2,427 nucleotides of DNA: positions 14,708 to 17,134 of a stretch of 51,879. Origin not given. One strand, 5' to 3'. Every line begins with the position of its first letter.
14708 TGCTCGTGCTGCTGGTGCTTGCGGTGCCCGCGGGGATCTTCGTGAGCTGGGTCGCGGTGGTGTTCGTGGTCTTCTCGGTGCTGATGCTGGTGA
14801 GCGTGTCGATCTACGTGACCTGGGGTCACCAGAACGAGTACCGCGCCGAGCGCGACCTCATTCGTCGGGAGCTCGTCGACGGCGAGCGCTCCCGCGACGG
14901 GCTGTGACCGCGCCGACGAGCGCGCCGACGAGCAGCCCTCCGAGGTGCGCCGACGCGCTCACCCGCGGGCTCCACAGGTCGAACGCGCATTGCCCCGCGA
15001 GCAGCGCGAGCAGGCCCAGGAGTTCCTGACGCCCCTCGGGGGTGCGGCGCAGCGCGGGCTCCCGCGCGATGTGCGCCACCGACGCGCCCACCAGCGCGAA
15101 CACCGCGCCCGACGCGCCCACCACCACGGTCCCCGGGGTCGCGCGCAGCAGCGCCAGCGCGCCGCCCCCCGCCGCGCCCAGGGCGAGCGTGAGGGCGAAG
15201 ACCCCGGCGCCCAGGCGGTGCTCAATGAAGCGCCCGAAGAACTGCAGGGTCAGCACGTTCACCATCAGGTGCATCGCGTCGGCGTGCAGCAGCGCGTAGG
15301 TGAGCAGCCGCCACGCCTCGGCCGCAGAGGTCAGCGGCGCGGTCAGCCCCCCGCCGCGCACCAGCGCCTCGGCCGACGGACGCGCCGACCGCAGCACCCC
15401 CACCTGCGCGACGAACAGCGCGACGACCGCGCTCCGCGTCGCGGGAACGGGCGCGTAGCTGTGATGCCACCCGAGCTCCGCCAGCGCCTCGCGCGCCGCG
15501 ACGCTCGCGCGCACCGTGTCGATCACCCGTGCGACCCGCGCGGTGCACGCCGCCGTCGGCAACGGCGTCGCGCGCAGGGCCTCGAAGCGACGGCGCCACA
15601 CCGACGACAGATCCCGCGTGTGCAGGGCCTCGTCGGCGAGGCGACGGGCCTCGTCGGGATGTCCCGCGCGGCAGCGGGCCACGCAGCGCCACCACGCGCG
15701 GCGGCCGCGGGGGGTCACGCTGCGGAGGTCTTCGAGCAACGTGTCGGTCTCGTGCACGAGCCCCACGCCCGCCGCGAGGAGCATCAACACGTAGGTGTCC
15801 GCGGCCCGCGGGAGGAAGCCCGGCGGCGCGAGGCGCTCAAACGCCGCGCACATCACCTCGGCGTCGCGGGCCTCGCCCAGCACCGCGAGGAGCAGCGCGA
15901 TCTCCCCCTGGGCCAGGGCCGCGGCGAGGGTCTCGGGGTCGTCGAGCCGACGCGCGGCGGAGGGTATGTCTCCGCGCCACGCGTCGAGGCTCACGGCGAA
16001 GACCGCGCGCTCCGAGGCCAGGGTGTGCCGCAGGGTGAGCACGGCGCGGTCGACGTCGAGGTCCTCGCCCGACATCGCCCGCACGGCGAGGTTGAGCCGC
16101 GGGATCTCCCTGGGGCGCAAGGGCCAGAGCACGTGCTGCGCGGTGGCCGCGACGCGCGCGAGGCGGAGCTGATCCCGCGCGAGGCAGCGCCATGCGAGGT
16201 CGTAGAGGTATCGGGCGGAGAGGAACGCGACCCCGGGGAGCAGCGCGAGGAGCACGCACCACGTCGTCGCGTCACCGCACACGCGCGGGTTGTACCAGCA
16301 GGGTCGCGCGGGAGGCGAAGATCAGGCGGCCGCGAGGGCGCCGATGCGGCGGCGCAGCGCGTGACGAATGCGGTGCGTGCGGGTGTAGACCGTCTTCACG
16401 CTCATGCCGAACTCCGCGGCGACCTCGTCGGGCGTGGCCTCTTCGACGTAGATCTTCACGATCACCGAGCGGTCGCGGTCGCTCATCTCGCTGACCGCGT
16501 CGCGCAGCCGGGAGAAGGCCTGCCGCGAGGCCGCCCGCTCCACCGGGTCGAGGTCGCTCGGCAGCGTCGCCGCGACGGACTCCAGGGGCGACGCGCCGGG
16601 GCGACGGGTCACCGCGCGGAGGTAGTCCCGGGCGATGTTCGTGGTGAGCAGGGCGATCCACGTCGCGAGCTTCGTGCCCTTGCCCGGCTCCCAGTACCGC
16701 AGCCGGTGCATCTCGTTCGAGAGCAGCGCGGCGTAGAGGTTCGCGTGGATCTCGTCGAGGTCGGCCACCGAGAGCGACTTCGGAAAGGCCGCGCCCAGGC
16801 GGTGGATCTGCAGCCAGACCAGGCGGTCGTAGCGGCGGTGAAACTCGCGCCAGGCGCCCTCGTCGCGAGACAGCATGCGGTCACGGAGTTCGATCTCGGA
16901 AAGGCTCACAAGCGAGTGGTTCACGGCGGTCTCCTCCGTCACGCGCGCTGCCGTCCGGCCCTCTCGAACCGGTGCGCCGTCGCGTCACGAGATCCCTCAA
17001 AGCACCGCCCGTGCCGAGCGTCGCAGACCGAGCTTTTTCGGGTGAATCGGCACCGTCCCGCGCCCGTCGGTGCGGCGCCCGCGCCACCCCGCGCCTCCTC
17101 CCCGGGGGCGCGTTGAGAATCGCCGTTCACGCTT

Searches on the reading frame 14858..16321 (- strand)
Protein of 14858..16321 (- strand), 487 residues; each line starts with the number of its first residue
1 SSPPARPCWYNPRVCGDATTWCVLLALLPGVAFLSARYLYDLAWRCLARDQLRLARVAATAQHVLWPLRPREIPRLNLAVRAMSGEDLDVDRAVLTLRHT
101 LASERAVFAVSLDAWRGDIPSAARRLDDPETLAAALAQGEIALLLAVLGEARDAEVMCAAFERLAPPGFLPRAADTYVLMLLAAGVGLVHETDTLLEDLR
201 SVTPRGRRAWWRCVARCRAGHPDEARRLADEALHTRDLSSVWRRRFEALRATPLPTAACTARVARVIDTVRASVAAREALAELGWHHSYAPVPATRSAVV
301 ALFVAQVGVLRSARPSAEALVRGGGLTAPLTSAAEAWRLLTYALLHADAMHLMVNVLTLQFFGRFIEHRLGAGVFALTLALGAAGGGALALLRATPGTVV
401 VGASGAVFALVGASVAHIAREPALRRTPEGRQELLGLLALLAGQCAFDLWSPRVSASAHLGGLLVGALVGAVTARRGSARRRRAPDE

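Call 39: search_protein_families(library=pfam, proteins=[window:14858-16321:-], max_evalue=0.001)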
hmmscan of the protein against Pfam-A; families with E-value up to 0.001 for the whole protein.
window:14858-16321:- (487 aa): 1 family
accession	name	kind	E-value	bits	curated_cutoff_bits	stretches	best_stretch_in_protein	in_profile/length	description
PF01694.28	Rhomboid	-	1.9e-27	96.6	22.6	1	334-475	2-142/143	Rhomboid domain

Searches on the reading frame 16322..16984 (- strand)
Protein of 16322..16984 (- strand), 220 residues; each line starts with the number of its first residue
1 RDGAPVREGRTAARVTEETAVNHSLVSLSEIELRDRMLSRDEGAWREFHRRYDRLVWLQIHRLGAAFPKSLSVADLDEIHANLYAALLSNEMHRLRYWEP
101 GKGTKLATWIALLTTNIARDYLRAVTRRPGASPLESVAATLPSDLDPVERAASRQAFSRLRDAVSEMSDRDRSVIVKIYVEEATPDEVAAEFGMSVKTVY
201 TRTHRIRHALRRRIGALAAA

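Call 39: search_protein_families(library=pfam, proteins=[window:16322-16984:-], max_evalue=0.001)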
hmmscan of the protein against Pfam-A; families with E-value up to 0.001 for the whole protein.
window:16322-16984:- (220 aa): 2 families
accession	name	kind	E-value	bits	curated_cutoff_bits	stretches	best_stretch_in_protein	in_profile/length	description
PF08281.18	Sigma70_r4_2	-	2.7e-10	40.2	25.7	1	159-209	3-53/54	Sigma-70, region 4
PF04545.22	Sigma70_r4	-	4.7e-08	32.9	24.1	1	164-211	2-49/50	Sigma-70, region 4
